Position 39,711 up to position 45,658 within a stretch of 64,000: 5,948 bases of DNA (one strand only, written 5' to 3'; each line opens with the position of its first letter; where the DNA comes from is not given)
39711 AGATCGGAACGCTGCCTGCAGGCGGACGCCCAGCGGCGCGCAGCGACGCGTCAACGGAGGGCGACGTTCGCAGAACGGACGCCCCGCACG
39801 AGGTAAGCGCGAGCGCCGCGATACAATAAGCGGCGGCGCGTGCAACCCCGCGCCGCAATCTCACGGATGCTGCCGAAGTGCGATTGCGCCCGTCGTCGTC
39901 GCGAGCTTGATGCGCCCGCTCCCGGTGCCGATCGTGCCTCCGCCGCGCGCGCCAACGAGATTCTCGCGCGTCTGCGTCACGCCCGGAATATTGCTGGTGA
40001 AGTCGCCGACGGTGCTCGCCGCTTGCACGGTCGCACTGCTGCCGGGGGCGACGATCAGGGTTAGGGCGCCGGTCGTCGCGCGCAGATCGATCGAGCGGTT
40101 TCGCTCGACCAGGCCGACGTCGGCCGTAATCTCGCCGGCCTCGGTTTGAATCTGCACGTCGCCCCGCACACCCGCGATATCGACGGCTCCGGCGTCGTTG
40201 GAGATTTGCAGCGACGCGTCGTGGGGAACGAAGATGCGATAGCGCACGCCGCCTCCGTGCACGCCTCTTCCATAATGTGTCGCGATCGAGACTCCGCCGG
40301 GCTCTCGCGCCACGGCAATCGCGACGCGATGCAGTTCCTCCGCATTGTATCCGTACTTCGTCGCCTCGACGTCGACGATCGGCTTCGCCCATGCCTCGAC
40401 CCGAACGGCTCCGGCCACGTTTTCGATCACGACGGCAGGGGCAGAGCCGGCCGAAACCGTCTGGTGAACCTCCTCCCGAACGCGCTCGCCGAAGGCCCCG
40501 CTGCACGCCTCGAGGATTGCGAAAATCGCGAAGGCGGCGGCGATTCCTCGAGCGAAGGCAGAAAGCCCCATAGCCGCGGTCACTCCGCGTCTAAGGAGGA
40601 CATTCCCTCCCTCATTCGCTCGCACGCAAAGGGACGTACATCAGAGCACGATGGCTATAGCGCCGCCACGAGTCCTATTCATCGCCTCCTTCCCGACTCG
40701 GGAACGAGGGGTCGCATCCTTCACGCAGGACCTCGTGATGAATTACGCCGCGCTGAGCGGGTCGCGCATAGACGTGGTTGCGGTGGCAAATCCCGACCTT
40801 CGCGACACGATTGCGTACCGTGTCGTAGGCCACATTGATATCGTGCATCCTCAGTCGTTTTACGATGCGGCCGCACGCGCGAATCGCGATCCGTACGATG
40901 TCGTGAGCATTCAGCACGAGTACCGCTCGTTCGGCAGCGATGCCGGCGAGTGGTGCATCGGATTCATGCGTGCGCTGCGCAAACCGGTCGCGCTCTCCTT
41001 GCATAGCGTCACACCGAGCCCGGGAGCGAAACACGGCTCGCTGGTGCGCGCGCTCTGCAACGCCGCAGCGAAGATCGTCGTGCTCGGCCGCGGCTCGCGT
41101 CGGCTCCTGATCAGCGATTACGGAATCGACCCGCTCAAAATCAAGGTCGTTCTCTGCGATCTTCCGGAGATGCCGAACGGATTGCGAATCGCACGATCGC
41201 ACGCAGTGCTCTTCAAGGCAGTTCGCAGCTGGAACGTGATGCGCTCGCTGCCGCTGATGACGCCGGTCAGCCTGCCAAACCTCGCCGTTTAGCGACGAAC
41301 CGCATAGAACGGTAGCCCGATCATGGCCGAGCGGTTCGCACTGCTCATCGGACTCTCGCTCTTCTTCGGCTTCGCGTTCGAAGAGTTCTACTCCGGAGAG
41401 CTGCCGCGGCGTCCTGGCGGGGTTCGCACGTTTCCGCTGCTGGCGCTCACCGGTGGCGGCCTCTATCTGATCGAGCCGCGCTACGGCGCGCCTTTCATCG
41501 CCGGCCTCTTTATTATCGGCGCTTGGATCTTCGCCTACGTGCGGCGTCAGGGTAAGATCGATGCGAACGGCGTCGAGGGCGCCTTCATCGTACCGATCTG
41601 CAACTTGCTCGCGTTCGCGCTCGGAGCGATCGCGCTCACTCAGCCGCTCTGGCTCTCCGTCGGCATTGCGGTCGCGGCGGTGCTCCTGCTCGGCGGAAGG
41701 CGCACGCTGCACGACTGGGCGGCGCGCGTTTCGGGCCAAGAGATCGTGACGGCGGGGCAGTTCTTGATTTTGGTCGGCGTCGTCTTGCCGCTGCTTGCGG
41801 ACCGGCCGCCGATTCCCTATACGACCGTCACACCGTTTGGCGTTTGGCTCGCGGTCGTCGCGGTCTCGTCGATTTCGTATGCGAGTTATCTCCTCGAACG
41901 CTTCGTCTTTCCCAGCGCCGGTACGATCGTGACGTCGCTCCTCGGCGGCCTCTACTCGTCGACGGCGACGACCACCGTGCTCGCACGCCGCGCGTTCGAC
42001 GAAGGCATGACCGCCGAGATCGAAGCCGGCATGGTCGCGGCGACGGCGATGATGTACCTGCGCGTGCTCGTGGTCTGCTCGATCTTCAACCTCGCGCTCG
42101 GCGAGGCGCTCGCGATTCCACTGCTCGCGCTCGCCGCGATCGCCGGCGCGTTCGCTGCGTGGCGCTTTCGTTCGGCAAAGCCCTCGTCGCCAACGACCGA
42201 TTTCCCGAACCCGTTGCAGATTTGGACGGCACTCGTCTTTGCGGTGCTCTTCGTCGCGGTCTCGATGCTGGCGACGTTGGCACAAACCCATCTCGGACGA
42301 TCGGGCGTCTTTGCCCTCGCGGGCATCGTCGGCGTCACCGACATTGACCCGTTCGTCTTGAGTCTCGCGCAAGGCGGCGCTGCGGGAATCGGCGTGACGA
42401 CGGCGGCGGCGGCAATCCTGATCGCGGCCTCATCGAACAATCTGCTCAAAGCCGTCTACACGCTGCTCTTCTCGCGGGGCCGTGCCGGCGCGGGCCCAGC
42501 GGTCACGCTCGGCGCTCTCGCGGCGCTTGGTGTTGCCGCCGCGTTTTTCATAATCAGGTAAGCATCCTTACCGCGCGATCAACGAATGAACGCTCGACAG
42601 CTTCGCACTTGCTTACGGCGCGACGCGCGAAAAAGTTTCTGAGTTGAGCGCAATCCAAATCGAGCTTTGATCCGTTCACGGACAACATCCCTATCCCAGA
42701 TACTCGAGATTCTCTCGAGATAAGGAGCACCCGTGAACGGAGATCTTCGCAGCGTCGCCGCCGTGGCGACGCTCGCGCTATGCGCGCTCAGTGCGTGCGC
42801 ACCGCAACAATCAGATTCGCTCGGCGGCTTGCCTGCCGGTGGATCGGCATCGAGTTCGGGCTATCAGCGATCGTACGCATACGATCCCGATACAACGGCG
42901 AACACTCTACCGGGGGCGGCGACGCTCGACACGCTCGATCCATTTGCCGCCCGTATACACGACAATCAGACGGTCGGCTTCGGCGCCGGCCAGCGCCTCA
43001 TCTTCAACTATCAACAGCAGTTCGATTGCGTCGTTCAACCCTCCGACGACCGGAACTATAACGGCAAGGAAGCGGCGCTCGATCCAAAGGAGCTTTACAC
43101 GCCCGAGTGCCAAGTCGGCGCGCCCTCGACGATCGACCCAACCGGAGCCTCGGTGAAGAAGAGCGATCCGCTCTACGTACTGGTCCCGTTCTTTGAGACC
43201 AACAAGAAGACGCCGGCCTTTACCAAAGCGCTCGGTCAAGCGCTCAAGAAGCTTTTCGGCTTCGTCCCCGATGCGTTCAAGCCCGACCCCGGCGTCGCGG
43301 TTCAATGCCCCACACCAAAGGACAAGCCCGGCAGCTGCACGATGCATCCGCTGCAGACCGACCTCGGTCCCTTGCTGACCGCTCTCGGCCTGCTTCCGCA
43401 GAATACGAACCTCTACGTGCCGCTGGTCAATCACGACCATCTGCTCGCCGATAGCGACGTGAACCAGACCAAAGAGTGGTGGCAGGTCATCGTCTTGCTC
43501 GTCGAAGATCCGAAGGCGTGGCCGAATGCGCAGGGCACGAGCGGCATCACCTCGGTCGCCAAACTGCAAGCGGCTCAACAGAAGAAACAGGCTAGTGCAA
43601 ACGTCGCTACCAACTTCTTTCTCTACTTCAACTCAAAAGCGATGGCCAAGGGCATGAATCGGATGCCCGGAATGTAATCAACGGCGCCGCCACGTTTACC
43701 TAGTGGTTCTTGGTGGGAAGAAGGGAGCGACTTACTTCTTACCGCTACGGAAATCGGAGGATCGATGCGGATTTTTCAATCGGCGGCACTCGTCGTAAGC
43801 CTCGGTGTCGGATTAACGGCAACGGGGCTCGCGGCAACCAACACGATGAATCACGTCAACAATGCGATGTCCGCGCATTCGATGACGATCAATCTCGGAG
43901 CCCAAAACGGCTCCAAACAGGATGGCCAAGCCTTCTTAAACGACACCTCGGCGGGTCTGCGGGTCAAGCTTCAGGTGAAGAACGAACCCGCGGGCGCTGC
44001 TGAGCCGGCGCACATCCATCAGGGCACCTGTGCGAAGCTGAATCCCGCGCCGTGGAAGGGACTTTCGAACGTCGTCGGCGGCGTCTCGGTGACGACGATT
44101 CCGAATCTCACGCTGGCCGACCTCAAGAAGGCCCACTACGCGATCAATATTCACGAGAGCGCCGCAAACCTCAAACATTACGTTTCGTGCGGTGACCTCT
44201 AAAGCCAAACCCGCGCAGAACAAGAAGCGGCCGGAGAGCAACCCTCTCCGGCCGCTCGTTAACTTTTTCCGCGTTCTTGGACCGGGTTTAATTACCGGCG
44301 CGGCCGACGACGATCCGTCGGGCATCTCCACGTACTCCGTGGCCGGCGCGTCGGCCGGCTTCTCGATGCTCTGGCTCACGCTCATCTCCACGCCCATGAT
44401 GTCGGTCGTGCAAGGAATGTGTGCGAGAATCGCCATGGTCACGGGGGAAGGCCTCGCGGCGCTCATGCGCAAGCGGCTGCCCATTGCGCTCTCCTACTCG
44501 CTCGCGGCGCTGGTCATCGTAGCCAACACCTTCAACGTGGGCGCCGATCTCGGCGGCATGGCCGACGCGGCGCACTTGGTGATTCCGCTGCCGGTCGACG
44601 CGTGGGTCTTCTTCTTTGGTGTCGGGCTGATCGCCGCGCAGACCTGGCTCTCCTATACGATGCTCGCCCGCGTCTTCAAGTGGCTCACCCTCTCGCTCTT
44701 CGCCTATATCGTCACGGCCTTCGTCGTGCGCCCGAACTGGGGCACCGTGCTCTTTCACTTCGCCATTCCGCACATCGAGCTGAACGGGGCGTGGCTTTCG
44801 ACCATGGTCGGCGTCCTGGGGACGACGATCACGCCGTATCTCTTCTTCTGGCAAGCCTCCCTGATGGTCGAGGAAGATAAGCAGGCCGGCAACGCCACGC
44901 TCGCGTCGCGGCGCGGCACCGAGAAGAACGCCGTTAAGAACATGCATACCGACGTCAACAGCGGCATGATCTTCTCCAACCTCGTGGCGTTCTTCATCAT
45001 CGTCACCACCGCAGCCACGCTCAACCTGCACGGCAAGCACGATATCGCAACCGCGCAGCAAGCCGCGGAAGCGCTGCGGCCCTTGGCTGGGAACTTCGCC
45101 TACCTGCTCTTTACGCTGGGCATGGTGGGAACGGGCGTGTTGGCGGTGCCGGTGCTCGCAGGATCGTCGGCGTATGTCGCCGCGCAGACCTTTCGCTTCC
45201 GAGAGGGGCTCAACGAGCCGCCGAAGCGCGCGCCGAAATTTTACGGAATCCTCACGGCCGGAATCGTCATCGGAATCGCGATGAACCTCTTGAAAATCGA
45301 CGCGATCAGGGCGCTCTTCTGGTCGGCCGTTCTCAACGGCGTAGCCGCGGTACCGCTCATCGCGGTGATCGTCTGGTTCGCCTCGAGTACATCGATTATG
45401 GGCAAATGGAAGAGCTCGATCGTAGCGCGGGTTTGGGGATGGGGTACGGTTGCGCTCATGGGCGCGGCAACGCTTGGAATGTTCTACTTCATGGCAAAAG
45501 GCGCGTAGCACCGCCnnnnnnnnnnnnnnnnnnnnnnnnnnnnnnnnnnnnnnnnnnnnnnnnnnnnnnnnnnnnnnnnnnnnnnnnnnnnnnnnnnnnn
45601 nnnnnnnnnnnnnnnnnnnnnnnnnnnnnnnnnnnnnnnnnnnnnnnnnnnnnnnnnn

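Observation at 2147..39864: Eighteen intact AcpA/phospholipase-C-like phosphoesterase lipoprotein paralogs packed into about 38 kb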

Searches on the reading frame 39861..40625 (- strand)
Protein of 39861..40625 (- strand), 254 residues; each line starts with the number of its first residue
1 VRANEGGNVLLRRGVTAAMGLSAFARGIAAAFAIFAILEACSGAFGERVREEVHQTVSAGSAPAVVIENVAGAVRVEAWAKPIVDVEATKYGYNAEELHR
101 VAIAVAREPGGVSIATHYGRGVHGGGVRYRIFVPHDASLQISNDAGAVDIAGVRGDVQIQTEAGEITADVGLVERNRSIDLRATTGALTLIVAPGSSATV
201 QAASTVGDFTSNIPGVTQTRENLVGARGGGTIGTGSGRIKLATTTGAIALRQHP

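Call 36: search_protein_families(library=pfam, proteins=[window:39861-40625:-], max_evalue=0.001)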
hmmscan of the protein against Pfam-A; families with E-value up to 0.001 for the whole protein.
window:39861-40625:- (254 aa): 1 family
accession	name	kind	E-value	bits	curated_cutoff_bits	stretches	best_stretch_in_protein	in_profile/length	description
PF13349.12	DUF4097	-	5.3e-07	29.7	22.9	1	138-250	138-246/247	Toastrack DUF4097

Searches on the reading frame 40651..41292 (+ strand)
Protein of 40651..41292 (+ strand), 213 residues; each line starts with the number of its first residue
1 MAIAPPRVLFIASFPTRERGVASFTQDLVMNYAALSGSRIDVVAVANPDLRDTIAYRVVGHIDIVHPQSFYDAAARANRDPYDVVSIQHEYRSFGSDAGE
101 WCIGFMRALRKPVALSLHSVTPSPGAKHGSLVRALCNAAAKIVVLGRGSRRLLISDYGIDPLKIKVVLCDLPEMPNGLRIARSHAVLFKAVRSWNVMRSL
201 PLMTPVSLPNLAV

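Call 36: search_protein_families(library=pfam, proteins=[window:40651-41292:+], max_evalue=0.001)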
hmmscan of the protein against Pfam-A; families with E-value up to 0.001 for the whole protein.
window:40651-41292:+ (213 aa): 1 family
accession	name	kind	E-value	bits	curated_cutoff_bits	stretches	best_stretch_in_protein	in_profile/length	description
PF13439.12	Glyco_transf_4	-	2.2e-06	28.3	28.5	1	20-167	3-162/170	Glycosyltransferase Family 4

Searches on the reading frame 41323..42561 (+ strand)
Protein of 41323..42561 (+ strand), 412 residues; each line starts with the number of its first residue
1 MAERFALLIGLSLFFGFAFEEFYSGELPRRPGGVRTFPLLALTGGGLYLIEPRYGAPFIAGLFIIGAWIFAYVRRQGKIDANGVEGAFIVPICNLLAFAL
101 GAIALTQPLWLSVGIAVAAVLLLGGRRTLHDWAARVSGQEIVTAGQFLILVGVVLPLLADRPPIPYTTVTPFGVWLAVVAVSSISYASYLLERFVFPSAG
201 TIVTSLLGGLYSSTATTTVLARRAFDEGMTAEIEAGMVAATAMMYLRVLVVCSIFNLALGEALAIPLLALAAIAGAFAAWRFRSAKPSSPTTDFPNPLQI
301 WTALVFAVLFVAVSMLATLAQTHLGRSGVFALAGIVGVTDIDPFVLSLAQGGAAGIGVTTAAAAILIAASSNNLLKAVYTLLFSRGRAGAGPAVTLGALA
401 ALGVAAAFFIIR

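Call 35: search_protein_families(library=pfam, proteins=[window:41323-42561:+], max_evalue=0.001)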
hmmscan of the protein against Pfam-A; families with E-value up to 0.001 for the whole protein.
window:41323-42561:+ (412 aa): 1 family
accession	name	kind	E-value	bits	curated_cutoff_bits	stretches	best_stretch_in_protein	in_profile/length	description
PF13194.11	DUF4010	-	4e-55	187.2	30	1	179-383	1-209/210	Domain of unknown function (DUF4010)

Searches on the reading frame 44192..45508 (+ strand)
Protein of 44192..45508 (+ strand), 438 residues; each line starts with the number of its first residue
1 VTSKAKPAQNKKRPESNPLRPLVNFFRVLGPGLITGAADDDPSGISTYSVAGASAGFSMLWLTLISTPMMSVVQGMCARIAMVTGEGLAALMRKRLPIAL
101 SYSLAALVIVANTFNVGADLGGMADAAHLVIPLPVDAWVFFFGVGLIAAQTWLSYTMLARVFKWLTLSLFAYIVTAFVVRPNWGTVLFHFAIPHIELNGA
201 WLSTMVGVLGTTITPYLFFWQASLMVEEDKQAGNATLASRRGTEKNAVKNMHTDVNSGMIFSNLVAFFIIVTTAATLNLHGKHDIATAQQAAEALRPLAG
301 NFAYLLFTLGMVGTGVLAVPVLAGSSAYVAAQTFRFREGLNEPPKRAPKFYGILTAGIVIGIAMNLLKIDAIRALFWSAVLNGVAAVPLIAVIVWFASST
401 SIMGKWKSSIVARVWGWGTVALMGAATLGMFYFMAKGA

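Call 35: search_protein_families(library=pfam, proteins=[window:44192-45508:+], max_evalue=0.001)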
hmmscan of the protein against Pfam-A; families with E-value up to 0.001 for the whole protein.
window:44192-45508:+ (438 aa): 1 family
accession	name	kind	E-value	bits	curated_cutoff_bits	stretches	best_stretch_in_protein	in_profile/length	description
PF01566.24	Nramp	-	2.2e-81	274.1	29.8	1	45-409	1-356/357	Natural resistance-associated macrophage protein-like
